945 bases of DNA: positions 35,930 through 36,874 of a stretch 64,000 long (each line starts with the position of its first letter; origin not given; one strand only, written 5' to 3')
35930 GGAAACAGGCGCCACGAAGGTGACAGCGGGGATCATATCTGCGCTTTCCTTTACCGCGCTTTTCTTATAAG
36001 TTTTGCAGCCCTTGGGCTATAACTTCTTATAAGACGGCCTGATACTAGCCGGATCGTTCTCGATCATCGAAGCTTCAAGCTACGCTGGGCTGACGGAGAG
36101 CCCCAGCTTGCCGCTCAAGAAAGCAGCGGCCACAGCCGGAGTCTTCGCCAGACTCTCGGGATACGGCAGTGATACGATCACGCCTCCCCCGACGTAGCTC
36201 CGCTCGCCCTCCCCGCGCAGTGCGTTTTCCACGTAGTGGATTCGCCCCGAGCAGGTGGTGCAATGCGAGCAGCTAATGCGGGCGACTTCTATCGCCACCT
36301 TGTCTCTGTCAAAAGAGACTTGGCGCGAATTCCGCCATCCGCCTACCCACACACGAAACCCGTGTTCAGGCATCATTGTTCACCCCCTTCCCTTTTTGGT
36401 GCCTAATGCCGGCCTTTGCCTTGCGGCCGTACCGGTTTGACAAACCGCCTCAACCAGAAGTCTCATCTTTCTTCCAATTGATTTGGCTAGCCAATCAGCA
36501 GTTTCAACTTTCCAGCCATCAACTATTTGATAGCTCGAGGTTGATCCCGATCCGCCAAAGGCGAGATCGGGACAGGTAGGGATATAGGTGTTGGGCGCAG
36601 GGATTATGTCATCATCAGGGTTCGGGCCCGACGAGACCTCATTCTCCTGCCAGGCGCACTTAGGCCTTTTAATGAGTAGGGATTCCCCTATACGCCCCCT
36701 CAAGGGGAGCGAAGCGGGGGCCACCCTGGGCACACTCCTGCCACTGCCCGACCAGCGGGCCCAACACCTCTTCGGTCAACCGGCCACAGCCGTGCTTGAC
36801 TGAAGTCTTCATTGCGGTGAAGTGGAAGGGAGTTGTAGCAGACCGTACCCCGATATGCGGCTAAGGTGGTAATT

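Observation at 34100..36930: About 2.9 kb of GC-rich DNA with no credible ORF in a gene-dense genome. It contains ~75-nt repeats R1/R2 bearing the hairpin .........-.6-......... and partial copies upstream. It may be a large structured RNA, a decayed acquired element, or genes degraded into pseudogenes.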

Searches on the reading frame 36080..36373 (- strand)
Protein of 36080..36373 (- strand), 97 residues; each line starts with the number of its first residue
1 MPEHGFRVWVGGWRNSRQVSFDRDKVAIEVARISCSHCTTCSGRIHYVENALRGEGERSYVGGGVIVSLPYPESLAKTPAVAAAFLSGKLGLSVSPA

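Call 17: find_encoding_contigs(protein=window:36080-36373:-, flank=10000, max_places=10)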
Protein window:36080-36373:- (97 aa): 2 contigs read that carry it; 2 places shown.
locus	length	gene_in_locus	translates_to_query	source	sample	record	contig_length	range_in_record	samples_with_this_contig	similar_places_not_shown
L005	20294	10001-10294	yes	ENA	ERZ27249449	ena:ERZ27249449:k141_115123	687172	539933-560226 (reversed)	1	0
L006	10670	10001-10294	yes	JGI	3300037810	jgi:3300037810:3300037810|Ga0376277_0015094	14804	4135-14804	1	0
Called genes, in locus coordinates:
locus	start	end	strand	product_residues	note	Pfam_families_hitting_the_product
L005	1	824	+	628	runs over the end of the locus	PF17757:UvrB_inter, PF02559:CarD_TRCF_RID, PF00270:DEAD, PF04851:ResIII, PF00271:Helicase_C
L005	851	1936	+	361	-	PF02481:DNA_processg_A, PF18306:LDcluster4 (faint), PF17782:WHD_DprA (weak)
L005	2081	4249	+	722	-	PF01751:Toprim, PF01131:Topoisom_bac, PF01396:Zn_ribbon_Top1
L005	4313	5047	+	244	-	PF21176:RecR_HhH, PF02132:RecR_ZnF (weak), PF01751:Toprim, PF13662:Toprim_4, PF21175:RecR_C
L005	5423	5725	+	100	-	-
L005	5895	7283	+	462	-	PF01406:tRNA-synt_1e, PF09334:tRNA-synt_1g (weak)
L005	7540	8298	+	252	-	PF01978:TrmB, PF24033:DUF7342 (weak)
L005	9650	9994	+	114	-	-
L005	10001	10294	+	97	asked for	-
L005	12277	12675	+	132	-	-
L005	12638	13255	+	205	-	-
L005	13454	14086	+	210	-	-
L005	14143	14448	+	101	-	-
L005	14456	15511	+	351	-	-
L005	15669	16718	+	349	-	-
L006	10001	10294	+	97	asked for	-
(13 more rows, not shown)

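Call 49: find_homologous_proteins(query=window:36080-36373:-, max_evalue=0.01)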
Query window:36080-36373:- (97 aa): 2 proteins with E <= 0.01 among 2 candidates.
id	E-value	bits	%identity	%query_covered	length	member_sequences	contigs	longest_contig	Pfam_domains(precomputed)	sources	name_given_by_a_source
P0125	4.1e-59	215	100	100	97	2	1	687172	-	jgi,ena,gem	jgi:hypothetical protein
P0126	1.6e-42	162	79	100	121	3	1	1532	-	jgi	-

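Call 52: find_encoding_contigs(protein=P0126, flank=5000, max_places=5)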
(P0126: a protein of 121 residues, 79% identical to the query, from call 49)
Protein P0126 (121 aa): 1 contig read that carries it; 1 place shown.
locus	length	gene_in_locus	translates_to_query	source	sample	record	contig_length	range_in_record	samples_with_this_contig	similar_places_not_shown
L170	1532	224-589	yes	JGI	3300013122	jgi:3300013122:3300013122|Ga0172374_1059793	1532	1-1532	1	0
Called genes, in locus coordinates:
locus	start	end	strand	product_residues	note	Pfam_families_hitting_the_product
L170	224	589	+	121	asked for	-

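Call 54: search_protein_representatives(alignment_id=A5)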
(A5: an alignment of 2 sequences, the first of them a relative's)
Query: 2 sequences, 121 profile positions. Proteins with E-value up to 0.001 (for the whole library): 48; up to 1e-10: 14; up to 1e-30: 1. The best 48 are listed.
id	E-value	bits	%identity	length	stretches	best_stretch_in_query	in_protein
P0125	3.2e-59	214.3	-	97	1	23-121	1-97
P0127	2.9e-20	88.6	-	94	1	29-120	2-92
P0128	5.2e-20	87.8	-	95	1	29-121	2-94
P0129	8.3e-20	87.1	-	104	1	27-120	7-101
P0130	2.0e-19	85.9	-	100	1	27-119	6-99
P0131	2.2e-19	85.8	-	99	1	28-119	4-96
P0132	6.3e-17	77.8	-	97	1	30-118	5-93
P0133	1.1e-16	77.1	-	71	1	52-120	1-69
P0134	2.6e-16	75.8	-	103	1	26-120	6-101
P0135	4.3e-16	75.1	-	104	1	27-121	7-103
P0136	4.5e-15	71.9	-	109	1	25-120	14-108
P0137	4.6e-13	65.4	-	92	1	29-119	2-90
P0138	9.2e-13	64.4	-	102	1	25-95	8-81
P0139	1.3e-12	63.9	-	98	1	29-98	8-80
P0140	1.2e-10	57.5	-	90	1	31-120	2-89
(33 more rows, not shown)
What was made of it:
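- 36080..36373 (-): ORF97: a real small protein gene with motif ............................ 48 clusters at 50% identity with E<=1e-3, all about 90-110 aa (call 54).
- Tried and rejected: The exhaustive HMM search (call 54) was needed to see the ORF97 family.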

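Call 57: search_protein_families(library=pfam, alignment_id=A6, max_evalue=1)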
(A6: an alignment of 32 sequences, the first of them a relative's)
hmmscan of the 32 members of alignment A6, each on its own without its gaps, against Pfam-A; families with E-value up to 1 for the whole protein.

A. member 1, P0125 (97 aa): 2 families
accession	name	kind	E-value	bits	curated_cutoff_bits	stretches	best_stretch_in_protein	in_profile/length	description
PF24469.2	F54D1_6_C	-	0.068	13.8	27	1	67-89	8-30/75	F54D1.6, C-terminal Sushi-like domain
PF02469.27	Fasciclin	-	0.3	11.8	22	1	18-52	87-121/123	Fasciclin domain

B. families by the number of members that match (of 32 scanned): 15 families
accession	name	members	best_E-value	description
PF20020.4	DUF6431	2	0.045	Domain of unknown function (DUF6431)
PF13192.12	Thioredoxin_3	2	0.068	Thioredoxin domain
PF11767.14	SET_assoc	1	0.021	Histone lysine methyltransferase SET associated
PF13717.11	Zn_ribbon_4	1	0.031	zinc-ribbon domain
PF08608.17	Wyosine_form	1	0.057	Wyosine base formation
PF24229.1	Phage_TreK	1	0.065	Staphylococcus phage terminal repeat-encoded protein TreK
PF24469.2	F54D1_6_C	1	0.068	F54D1.6, C-terminal Sushi-like domain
PF18276.7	TcA_TcB_BD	1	0.069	Tc toxin complex TcA C-terminal TcB-binding domain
PF24029.1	DUF7340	1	0.11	Domain of unknown function (DUF7340)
PF09706.15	Cas_CXXC_CXXC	1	0.12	CRISPR-associated protein (Cas_CXXC_CXXC)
PF22254.1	TFA2_E-tether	1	0.13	Tfa2 E-tether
PF14009.12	PADRE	1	0.19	PADRE domain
PF19736.4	DUF6226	1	0.21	Family of unknown function (DUF6226)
PF24367.1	DUF7523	1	0.21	Family of unknown function (DUF7523)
PF02469.27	Fasciclin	1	0.3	Fasciclin domain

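Call 62: find_encoding_contigs(protein=P0128, flank=6000, max_places=3)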
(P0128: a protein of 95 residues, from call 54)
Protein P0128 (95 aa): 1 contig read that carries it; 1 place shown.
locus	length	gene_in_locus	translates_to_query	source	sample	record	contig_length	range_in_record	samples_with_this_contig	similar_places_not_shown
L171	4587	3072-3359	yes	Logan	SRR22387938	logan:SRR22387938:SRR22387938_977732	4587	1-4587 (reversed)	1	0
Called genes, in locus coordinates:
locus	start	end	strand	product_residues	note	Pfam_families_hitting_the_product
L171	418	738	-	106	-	-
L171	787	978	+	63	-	-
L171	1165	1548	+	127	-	-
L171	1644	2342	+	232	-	-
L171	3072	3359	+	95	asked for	-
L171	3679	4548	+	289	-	-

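Call 63: predict_structure(alignment_id=A6)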
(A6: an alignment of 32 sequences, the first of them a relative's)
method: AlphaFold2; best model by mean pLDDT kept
length: 97 residues; sequences in the alignment: 32
mean_pLDDT: 95.4   pTM: 0.86
mean pLDDT of the five models: 95.4, 95.2, 94.2, 94.1, 93.9
residues with pLDDT >= 90: 91; 70-90: 3; 50-70: 2; < 50: 1
segments of 3 or more residues with pLDDT < 50: none
pLDDT, mean of each block of 10 residues (from residue 1): 84 97 96 95 97 96 96 97 98 98
secondary structure, 60 per line:
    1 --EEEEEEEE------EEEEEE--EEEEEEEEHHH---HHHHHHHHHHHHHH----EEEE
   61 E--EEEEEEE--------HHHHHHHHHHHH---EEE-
elements in order: E3-10 E17-22 E25-32 H39-52 E57-61 E64-70 H79-90 E94-96
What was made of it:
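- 36080..36373 (-): AlphaFold pLDDT 95.4, pTM 0.86 (call 63).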

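Call 67: fold_search(model_id=the predicted structure, library=pdb)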
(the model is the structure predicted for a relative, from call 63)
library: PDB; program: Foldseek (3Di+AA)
matches with E <= 10: 618; with E <= 0.001: 0
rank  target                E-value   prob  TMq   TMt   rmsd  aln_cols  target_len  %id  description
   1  2fm8_B                2.0e-02  0.94  0.43  0.36   5.9        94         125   13  Crystal Structure of the Salmonella Secretion Chaperone InvB in Complex with SipA (released 2006-03-21)
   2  3kxy_A                5.6e-02  0.80  0.39  0.31   6.1        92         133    8  Crystal Structure of the ExsC-ExsE Complex (released 2010-06-30)
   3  2fm8_A                6.7e-02  0.69  0.37  0.30   5.6        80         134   12  Crystal Structure of the Salmonella Secretion Chaperone InvB in Complex with SipA (released 2006-03-21)
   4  4wh1                  6.7e-02  0.35  0.30  0.13   8.2        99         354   12  N-Acetylhexosamine 1-kinase (ligand free) (released 2015-02-11)
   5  4wh2                  1.2e-01  0.28  0.30  0.12   8.4        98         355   12  N-acetylhexosamine 1-kinase in complex with ADP (released 2015-02-18)
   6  3kxy_F                1.3e-01  0.63  0.40  0.33   5.8        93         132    9  Crystal Structure of the ExsC-ExsE Complex (released 2010-06-30)
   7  7t31_C                1.4e-01  0.51  0.34  0.09   7.7        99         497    8  X-ray Structure of Clostridiodies difficile PilW (released 2022-10-19)
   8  3kxy_H                1.5e-01  0.47  0.30  0.24   6.3        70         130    8  Crystal Structure of the ExsC-ExsE Complex (released 2010-06-30)
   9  4q5h_A                1.8e-01  0.72  0.40  0.26   6.0        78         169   13  Shigella Effector Kinase OspG bound to AMPPNP and E2-Ub UbcH7-Ub Conjugate (released 2014-07-02)
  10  4ocv                  1.8e-01  0.28  0.31  0.13   5.9        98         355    9  N-acetylhexosamine 1-phosphate kinase_ATCC15697 in complex with GlcNAc and AMPPNP (released 2014-05-14)
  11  3kxy_B                1.9e-01  0.44  0.30  0.24   6.3        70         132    8  Crystal Structure of the ExsC-ExsE Complex (released 2010-06-30)
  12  3tu3_A                2.0e-01  0.47  0.41  0.36   6.1       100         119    8  1.92 Angstrom resolution crystal structure of the full-length SpcU in complex with full-length ExoU from the type III  (released 2012-05-23)
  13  4wh3                  2.0e-01  0.30  0.34  0.14   6.8        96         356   11  N-acetylhexosamine 1-kinase in complex with ATP (released 2015-02-18)
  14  1s12_C                2.1e-01  0.47  0.28  0.30   5.8        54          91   15  Crystal structure of TM1457 (released 2004-12-07)
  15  3kxy_D                2.3e-01  0.60  0.42  0.35   5.5        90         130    8  Crystal Structure of the ExsC-ExsE Complex (released 2010-06-30)
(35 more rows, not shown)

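Call 70: find_encoding_contigs(protein=P0127, flank=6000, max_places=4)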
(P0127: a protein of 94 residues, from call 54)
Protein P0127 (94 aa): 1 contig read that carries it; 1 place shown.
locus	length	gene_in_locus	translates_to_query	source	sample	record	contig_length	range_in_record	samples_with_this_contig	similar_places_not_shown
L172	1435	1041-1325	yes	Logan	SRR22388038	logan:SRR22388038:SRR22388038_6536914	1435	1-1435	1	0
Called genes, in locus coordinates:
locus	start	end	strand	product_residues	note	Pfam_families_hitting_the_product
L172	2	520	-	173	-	?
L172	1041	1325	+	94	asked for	-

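Call 71: find_encoding_contigs(protein=P0132, flank=6000, max_places=4)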
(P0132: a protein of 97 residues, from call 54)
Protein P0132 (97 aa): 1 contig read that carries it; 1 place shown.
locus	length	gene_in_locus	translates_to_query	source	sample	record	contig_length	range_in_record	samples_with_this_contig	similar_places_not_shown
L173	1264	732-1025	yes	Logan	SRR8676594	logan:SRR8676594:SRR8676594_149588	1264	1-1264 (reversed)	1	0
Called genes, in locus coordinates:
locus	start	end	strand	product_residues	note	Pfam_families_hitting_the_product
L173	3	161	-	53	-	?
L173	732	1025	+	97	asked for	-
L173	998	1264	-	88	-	?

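Call 79: search_protein_families(library=phrogs, proteins=[window:36080-36373:-, L171:1644-2342:+], max_evalue=0.01)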
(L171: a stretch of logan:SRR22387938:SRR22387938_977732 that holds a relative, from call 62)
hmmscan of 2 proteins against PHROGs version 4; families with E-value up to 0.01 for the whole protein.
window:36080-36373:- (97 aa): 0 families

L171:1644-2342:+ (232 aa): 0 families

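Call 80: search_protein_families(library=pfam, proteins=[L171:1644-2342:+], max_evalue=0.01)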
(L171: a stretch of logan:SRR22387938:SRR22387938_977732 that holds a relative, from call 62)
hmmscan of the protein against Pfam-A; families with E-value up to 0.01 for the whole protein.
L171:1644-2342:+ (232 aa): 0 families

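Call 106: fold_search(model_id=the predicted structure, library=viral)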
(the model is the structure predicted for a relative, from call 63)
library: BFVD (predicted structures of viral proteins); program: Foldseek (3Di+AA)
matches with E <= 10: 989; with E <= 0.001: 0
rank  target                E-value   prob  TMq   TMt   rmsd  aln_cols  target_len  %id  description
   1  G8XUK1                8.4e-03  0.91  0.33  0.12   7.3        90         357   11  Protein A27 [Aotine betaherpesvirus 1]
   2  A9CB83                3.0e-02  0.98  0.49  0.42   4.5        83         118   10  Protein LH1 [Snake adenovirus serotype 1]
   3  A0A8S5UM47            3.2e-02  1.00  0.52  0.25   3.0        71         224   10  Uncharacterized protein [Myoviridae sp. ctCo31]
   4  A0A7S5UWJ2            5.5e-02  0.89  0.39  0.27   7.4        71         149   11  (no name in the UniProt tables at hand)
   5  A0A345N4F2            7.1e-02  0.85  0.40  0.32   5.3        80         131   10  (no name in the UniProt tables at hand)
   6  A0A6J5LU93            7.1e-02  0.72  0.33  0.38  10.0        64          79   16  Uncharacterized protein [uncultured Caudovirales phage]
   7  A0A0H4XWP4            7.5e-02  0.66  0.34  0.07   8.9        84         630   19  G1L metaloprotease-like protein [Salmon gill poxvirus]
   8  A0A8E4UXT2            8.0e-02  0.82  0.36  0.31   5.0        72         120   10  Uncharacterized protein [Maribacter phage Colly_1]
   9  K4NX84                8.0e-02  0.25  0.25  0.27   9.2        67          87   15  Uncharacterized protein [Sulfolobales Mexican rod-shaped virus 1]
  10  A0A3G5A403            8.5e-02  0.82  0.40  0.29   4.6        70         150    7  Uncharacterized protein [Harvfovirus sp.]
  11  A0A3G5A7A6            1.0e-01  0.33  0.34  0.27   7.8       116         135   13  Uncharacterized protein [Hyperionvirus sp.]
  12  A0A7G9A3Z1            1.1e-01  0.57  0.33  0.33   8.0        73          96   11  Uncharacterized protein [Bacteriophage sp.]
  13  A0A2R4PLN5            1.1e-01  0.23  0.26  0.23  11.1        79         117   15  (no name in the UniProt tables at hand)
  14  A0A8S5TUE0            1.2e-01  0.89  0.42  0.41   3.5        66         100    8  Uncharacterized protein [Podoviridae sp. ctjev1]
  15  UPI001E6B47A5         1.5e-01  0.90  0.43  0.37   3.3        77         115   14  (no name look-up for this kind of identifier)
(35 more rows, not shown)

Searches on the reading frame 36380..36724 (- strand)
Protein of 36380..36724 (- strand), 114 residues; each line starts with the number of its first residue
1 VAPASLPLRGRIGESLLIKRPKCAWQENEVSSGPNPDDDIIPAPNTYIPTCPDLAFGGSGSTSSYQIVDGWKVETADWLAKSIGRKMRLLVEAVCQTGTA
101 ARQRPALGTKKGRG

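Call 80: search_protein_families(library=pfam, proteins=[window:36380-36724:-], max_evalue=0.01)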
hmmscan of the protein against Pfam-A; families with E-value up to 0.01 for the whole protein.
window:36380-36724:- (114 aa): 0 families
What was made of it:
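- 36377..36951 (-): Conserved non-coding leader ('Q'). It overlaps the probably spurious 114-aa ORF. No Pfam hit for the ORF (call 80).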
